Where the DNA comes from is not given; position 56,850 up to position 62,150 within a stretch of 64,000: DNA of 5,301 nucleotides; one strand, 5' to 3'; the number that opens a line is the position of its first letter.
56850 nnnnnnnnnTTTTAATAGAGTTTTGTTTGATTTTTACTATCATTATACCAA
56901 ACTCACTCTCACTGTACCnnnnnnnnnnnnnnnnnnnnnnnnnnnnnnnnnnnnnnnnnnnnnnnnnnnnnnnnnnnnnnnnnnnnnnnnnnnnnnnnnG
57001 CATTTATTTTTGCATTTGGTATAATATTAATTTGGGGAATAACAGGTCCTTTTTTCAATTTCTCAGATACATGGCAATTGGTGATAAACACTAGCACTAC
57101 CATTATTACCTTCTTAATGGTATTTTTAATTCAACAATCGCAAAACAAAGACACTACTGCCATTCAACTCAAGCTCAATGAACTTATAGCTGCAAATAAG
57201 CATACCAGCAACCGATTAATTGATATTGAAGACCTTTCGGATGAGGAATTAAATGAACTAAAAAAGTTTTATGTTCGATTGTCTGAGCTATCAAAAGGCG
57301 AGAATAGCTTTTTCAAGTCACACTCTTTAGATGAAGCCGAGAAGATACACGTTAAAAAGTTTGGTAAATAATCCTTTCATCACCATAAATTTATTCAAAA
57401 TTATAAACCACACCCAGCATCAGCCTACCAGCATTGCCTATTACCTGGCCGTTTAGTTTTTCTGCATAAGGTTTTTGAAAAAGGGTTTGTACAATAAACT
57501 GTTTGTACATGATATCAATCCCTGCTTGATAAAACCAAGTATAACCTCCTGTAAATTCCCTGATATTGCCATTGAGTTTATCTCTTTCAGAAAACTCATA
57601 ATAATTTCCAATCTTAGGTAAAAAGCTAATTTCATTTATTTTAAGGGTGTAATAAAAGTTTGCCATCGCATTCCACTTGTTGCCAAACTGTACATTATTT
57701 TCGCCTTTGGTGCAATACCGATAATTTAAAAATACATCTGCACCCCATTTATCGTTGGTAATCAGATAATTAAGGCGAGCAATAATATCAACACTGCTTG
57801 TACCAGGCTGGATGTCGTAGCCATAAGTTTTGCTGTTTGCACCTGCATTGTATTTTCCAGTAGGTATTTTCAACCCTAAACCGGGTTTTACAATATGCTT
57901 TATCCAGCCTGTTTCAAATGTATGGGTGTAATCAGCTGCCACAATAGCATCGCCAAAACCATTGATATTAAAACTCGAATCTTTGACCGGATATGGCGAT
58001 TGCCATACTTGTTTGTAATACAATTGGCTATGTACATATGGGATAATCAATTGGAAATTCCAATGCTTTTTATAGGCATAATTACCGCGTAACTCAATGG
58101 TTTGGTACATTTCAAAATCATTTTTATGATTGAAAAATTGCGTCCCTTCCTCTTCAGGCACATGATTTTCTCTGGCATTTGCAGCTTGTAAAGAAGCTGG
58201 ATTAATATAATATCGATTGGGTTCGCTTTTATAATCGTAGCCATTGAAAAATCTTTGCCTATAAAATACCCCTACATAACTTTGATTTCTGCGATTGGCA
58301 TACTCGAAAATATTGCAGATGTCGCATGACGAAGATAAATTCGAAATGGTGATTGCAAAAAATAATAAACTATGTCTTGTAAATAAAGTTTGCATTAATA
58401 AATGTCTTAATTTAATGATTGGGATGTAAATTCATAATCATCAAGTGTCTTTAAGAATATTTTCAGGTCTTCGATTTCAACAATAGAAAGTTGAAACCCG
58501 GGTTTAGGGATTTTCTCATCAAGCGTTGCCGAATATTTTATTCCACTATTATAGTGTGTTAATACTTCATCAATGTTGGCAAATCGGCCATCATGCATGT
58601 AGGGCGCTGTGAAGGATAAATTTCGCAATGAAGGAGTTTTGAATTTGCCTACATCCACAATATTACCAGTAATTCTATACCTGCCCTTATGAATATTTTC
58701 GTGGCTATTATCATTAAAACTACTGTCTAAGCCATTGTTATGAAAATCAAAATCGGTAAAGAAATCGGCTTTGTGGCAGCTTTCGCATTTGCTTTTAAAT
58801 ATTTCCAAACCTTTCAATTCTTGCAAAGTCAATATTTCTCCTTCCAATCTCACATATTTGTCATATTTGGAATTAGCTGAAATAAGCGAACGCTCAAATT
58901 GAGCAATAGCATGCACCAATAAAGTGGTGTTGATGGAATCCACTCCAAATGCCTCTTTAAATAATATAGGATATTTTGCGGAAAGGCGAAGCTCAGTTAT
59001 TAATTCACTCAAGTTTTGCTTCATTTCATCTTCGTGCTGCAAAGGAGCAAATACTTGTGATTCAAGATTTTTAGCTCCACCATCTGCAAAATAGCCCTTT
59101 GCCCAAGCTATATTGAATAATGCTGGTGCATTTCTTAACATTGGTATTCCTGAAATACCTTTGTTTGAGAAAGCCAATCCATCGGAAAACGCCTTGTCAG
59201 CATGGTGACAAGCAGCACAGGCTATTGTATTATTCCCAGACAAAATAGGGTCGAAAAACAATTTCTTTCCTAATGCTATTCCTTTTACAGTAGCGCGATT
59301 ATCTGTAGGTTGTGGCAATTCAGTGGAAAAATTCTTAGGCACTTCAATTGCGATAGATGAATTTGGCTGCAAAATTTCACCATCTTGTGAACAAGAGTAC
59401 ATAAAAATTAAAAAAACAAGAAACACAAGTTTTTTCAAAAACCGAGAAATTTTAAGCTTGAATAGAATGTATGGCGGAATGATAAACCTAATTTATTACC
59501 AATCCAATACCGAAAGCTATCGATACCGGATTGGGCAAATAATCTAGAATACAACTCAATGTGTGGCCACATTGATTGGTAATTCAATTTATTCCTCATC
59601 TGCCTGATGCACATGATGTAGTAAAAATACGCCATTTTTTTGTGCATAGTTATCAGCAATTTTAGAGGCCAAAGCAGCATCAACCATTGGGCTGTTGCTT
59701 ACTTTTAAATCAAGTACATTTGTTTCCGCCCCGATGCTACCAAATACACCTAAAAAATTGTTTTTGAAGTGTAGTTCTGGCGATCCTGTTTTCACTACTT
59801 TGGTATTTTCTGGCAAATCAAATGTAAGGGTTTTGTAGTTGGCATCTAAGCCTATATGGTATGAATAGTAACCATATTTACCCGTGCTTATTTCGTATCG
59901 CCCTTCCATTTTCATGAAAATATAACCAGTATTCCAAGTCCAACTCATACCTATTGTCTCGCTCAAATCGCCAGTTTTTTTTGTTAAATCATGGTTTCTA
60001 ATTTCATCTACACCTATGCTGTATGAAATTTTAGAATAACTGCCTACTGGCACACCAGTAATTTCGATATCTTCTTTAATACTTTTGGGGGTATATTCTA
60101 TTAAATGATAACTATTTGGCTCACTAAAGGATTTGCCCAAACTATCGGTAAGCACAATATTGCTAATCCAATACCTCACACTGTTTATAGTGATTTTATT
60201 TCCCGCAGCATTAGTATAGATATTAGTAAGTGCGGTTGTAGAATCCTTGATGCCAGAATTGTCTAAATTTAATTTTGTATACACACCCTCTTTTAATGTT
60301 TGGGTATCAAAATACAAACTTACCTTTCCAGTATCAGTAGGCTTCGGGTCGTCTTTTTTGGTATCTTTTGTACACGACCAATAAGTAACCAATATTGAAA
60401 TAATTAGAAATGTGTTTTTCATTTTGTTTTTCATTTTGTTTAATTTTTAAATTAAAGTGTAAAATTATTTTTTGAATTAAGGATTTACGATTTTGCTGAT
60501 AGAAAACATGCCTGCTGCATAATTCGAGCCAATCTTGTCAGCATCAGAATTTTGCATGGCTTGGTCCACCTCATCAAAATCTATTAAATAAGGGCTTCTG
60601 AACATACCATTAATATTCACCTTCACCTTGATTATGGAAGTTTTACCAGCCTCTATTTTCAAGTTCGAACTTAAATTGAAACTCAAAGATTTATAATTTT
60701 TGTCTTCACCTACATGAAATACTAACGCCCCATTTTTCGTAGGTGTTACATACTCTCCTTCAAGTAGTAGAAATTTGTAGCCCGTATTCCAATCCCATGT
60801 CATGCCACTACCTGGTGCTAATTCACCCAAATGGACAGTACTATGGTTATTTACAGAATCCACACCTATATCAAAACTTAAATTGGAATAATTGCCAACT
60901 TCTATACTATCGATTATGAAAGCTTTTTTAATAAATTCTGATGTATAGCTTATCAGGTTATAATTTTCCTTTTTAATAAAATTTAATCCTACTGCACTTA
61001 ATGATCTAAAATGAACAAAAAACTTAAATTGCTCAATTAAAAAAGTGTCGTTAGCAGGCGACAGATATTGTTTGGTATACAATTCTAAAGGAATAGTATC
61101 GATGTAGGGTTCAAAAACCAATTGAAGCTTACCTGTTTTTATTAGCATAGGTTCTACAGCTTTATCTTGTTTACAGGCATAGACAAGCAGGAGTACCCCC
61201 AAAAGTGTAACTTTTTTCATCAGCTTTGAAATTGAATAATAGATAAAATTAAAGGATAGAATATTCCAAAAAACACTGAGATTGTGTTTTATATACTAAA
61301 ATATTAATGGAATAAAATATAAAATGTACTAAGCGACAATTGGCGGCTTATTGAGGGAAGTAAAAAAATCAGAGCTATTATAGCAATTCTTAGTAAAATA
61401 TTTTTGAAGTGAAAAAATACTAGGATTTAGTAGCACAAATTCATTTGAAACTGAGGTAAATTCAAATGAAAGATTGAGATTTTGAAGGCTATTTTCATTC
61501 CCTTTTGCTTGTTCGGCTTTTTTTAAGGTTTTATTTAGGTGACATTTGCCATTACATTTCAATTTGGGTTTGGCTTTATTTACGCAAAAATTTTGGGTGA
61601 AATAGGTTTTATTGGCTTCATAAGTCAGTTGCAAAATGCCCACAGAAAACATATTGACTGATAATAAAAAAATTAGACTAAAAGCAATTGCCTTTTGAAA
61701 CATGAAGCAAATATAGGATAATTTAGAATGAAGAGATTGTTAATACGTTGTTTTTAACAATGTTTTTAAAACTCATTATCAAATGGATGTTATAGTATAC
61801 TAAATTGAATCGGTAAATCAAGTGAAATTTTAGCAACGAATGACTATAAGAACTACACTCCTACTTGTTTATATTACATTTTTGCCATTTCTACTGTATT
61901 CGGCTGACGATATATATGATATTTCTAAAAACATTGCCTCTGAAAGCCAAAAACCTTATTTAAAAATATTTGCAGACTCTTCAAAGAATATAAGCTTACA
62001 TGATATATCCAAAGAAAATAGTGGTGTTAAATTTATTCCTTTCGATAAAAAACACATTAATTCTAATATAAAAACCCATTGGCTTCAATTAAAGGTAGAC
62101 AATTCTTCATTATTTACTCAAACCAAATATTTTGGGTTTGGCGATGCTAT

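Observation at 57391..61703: Five-gene envelope cluster: Cys-motif protein, two tandem MbnP-like lipoproteins, MbnH-like di-haem peroxidase and a CxxC beta-barrel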

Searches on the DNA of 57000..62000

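Call 94: search_rna_families(source=window, start=57000, end=62000, threshold=evalue, max_evalue=1)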
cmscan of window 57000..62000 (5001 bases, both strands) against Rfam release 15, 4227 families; matches with E-value up to 1: 3.
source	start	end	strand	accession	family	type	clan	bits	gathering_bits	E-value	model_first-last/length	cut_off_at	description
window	60501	60582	-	RF00300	snoZ221_snoR21b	Gene; snRNA; snoRNA; CD-box;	-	22.3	44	0.27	1-91/91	no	Small nucleolar RNA Z221/R21b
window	57235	57277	+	RF02054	STnc420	Gene; sRNA;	-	22.1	70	0.75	1-58/58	no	Salmonella enterica sRNA STnc420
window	59350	59420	+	RF01905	HOTAIR_2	Gene; lncRNA;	-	20.1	60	0.15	1-69/69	no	HOTAIR conserved region 2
